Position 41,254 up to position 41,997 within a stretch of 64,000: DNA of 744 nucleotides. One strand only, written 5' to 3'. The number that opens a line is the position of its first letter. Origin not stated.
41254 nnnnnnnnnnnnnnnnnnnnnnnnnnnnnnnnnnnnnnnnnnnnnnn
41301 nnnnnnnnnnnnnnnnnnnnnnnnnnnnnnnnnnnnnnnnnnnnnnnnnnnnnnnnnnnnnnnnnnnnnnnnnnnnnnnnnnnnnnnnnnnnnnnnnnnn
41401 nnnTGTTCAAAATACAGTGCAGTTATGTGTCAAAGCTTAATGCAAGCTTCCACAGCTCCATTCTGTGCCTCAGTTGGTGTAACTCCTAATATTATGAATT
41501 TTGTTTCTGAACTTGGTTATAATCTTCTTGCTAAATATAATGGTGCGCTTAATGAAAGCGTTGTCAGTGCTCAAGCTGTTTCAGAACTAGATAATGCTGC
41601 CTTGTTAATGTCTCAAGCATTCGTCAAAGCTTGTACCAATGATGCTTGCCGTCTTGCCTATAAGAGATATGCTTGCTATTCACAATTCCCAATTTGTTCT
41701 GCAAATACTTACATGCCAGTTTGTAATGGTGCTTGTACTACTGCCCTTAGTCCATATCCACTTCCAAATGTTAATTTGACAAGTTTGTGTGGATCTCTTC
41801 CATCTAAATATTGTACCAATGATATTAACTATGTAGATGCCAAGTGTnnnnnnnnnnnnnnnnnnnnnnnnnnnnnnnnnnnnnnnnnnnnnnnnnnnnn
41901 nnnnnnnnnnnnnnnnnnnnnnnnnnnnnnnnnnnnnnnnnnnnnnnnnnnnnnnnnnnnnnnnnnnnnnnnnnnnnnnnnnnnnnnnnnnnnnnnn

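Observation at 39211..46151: Giant GPI-type surface protein combining EGF-like repeats, two Frizzled-type CRD-like modules and a tandem array of 12 NGT sequons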

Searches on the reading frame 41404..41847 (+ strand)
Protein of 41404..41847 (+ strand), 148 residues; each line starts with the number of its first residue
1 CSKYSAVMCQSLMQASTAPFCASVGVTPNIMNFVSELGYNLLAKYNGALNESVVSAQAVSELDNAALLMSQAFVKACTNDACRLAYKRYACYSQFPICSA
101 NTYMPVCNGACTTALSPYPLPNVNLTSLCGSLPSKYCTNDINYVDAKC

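Call 7: search_protein_families(library=pfam, proteins=[window:41404-41847:+], max_evalue=10)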
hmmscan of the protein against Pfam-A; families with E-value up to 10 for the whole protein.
seq(148 aa): 1 family
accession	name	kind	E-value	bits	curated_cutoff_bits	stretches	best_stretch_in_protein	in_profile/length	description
PF01392.28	Fz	-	0.63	11.1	32.1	1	60-114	34-82/110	Fz domain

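Call 8: search_solved_structures(query=window:41404-41847:+, max_evalue=10, show_alignments=3)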
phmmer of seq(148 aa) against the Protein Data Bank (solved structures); distinct sequences matched with E-value up to 10: 4.
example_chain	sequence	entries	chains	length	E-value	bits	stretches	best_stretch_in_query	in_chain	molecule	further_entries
7wji_D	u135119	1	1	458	0.49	13.9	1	70-139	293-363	Transmembrane protein FAM155A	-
6xiw_B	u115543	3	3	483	0.59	13.6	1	70-139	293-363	Transmembrane protein FAM155A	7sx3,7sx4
7cm3_B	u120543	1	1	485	0.59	13.6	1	70-139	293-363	Transmembrane protein FAM155A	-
7cu3_B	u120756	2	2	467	0.64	13.5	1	70-139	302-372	Transmembrane protein FAM155A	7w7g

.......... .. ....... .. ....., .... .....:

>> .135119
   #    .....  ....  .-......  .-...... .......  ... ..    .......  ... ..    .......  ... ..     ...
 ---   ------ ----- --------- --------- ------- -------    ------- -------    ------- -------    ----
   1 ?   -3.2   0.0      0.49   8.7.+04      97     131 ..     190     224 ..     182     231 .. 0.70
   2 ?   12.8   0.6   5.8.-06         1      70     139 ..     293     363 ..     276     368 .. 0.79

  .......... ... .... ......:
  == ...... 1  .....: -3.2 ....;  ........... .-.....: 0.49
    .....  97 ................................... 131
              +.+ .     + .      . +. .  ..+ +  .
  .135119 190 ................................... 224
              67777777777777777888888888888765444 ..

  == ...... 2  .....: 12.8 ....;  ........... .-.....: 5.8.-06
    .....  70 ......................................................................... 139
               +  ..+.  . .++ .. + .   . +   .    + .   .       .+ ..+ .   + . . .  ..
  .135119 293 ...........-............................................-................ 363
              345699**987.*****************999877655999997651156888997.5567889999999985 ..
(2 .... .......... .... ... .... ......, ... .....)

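Call 9: find_homologous_proteins(query=window:41404-41847:+, max_evalue=0.01)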
Query seq(148 aa): 6 candidates shared short words with the query, none scored E <= 0.01.

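Call 21: predict_structure(alignment_id=A1)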
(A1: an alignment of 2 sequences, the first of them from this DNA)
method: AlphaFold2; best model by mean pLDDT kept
length: 148 residues; sequences in the alignment: 2
mean_pLDDT: 32.8   pTM: 0.22
mean pLDDT of the five models: 32.8, 32.5, 31.8, 31.0, 28.7
residues with pLDDT >= 90: 0; 70-90: 0; 50-70: 0; < 50: 148
segments of 3 or more residues with pLDDT < 50: 1-148
pLDDT, mean of each block of 10 residues (from residue 1): 37 37 30 36 34 31 34 36 39 32 27 29 31 31 27
secondary structure, 60 per line:
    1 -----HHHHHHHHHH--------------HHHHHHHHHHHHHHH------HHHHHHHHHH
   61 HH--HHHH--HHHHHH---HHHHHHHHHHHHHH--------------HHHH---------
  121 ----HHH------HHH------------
elements in order: H6-15 H30-44 H51-62 H65-68 H71-76 H80-93 H108-111

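Call 22: search_protein_representatives(alignment_id=A1)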
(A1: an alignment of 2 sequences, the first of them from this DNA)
Query: 2 sequences, 171 profile positions. Proteins with E-value up to 0.001 (for the whole library): 1; up to 1e-10: 1; up to 1e-30: 1. The best 1 are listed.
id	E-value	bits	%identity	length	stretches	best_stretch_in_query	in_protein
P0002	9.9e-63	227.6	-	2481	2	1-171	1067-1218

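Call 24: list_cluster_members(proteins=[P0002])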
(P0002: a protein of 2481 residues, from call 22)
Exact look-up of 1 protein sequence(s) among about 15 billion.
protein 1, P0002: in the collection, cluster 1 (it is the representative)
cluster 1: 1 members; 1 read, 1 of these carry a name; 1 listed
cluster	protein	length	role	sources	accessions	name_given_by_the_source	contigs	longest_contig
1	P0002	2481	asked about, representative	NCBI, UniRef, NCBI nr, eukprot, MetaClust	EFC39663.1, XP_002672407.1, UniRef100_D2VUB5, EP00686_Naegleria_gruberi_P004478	predicted protein [Naegleria gruberi] | Predicted protein n=1 Tax=Naegleria gruberi TaxID=5762 RepID=D2VUB5_NAEGR | uncharacterized protein NAEGRDRAFT_52311 [Naegleria gruberi]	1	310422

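Call 27: search_solved_structures(query=A2, max_evalue=10, show_alignments=4)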
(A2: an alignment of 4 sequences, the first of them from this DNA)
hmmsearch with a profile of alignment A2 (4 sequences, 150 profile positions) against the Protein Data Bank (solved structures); distinct sequences matched with E-value up to 10: 1.
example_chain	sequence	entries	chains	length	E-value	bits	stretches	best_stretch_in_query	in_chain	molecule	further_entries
9lgg_A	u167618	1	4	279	1.5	12.1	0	98-141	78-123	Muscle, skeletal receptor tyrosine-protein kinase,Ig3-Fz domains of hMuSK:L1 peptide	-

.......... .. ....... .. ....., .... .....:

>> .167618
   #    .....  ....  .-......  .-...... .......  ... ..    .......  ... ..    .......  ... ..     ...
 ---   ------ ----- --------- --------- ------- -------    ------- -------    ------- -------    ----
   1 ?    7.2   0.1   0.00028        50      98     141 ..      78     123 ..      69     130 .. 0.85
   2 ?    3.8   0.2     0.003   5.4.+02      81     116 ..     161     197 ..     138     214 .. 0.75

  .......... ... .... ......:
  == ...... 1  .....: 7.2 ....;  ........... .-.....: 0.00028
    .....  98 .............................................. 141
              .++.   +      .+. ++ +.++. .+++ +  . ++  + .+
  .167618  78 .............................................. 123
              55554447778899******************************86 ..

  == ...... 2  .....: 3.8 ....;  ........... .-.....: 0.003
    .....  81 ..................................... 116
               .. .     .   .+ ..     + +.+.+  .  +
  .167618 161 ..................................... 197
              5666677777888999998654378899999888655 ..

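Call 43: predict_structure(alignment_id=A2)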
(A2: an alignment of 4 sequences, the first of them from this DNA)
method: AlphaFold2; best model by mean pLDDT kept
length: 148 residues; sequences in the alignment: 4
mean_pLDDT: 37.8   pTM: 0.27
mean pLDDT of the five models: 37.8, 37.4, 36.0, 35.8, 34.5
residues with pLDDT >= 90: 0; 70-90: 0; 50-70: 0; < 50: 148
segments of 3 or more residues with pLDDT < 50: 1-148
pLDDT, mean of each block of 10 residues (from residue 1): 26 32 31 40 39 42 46 41 48 42 42 41 35 34 26
secondary structure, 60 per line:
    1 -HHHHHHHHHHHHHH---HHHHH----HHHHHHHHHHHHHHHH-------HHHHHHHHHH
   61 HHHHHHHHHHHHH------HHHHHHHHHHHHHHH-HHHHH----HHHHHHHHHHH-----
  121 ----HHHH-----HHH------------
elements in order: H2-15 H19-23 H28-43 H51-73 H80-94 H96-100 H105-115 H125-128

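Call 50: fold_search(model_id=the predicted structure, library=pdb)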
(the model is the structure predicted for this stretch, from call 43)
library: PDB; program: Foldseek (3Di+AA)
matches with E <= 10: 8; with E <= 0.001: 0
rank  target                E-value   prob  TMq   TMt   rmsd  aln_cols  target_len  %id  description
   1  9ddo_E                2.9e+00  0.12  0.31  0.21  25.3       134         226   11  E. coli TonB-ExbBD TonB bound to ExbB chain C (released 2025-07-09)
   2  5sv0_J                3.6e+00  0.10  0.30  0.22  26.2       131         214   12  Structure of the ExbB/ExbD complex from E. coli at pH 7.0 (released 2016-09-28)
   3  6tyi_A                4.5e+00  0.10  0.31  0.21  24.0       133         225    9  ExbB-ExbD complex in MSP1E3D1 nanodisc (released 2019-10-16)
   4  5sv0_E                5.3e+00  0.08  0.31  0.23  25.3       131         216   12  Structure of the ExbB/ExbD complex from E. coli at pH 7.0 (released 2016-09-28)
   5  5sv0_C                5.6e+00  0.08  0.31  0.22  25.4       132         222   14  Structure of the ExbB/ExbD complex from E. coli at pH 7.0 (released 2016-09-28)
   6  5sv1_C                5.9e+00  0.08  0.31  0.22  25.3       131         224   13  Structure of the ExbB/ExbD complex from E. coli at pH 4.5 (released 2016-09-28)
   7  7exe_A                9.2e+00  0.01  0.16  0.11  14.9       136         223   12  Crystal structure of mouse 14-3-3zeta in complex with doubly phosphorylated ADAM22 peptide (released 2021-11-24)
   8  5sv0_F                9.7e+00  0.05  0.29  0.20  24.6       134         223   12  Structure of the ExbB/ExbD complex from E. coli at pH 7.0 (released 2016-09-28)

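Call 53: search_protein_families(library=pfam, alignment_id=A2, max_evalue=10)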
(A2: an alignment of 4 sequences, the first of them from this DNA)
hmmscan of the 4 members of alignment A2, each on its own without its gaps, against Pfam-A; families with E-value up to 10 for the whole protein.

A. member 1, seq(148 aa): 1 family
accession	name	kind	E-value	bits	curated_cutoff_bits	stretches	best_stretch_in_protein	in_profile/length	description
PF01392.28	Fz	-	0.63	11.1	32.1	1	60-114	34-82/110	Fz domain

B. families by the number of members that match (of 4 scanned): 2 families
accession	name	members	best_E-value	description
PF02013.21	CBM_10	1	0.13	Cellulose or protein binding domain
PF01392.28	Fz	1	0.63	Fz domain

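Call 54: search_protein_families(library=pfam, proteins=[P0002], max_evalue=0.01)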
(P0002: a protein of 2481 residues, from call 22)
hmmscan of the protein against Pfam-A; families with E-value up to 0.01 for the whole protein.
P0002 (2481 aa): 5 families
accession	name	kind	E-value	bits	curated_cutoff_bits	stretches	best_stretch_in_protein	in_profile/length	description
PF02010.21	REJ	-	1.5e-44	152.8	25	1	1842-2141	112-450/452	REJ domain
PF25024.1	EGF_TEN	-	2.9e-35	122.4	65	8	517-689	2-156/234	Teneurin EGF domain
PF07974.19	EGF_2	-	8e-32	109.7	22.1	6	515-541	5-32/32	EGF-like domain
PF23106.1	EGF_Teneurin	-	6.4e-29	100.1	24.3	6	1042-1069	2-29/30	Teneurin-like EGF domain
PF23301.1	EGF_PEAR1L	-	0.0063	17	37.5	1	1402-1436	15-48/49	Platelet endothelial aggregation receptor 1-like, EGF domain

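Call 60: find_related_loci(query=A2, collection=metagenome_contigs, flank=4000)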
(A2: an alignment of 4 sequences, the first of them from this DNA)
Query A2 (148 aa) in metagenome_contigs; peptide patterns used: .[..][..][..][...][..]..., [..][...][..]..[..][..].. (x = any residue, [..] = any of these).
353 stretches matched a pattern, but none encodes a relative of the query by tblastn (E <= 1e-3).

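Call 61: find_encoding_contigs(protein=P0002, flank=10000, max_places=2)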
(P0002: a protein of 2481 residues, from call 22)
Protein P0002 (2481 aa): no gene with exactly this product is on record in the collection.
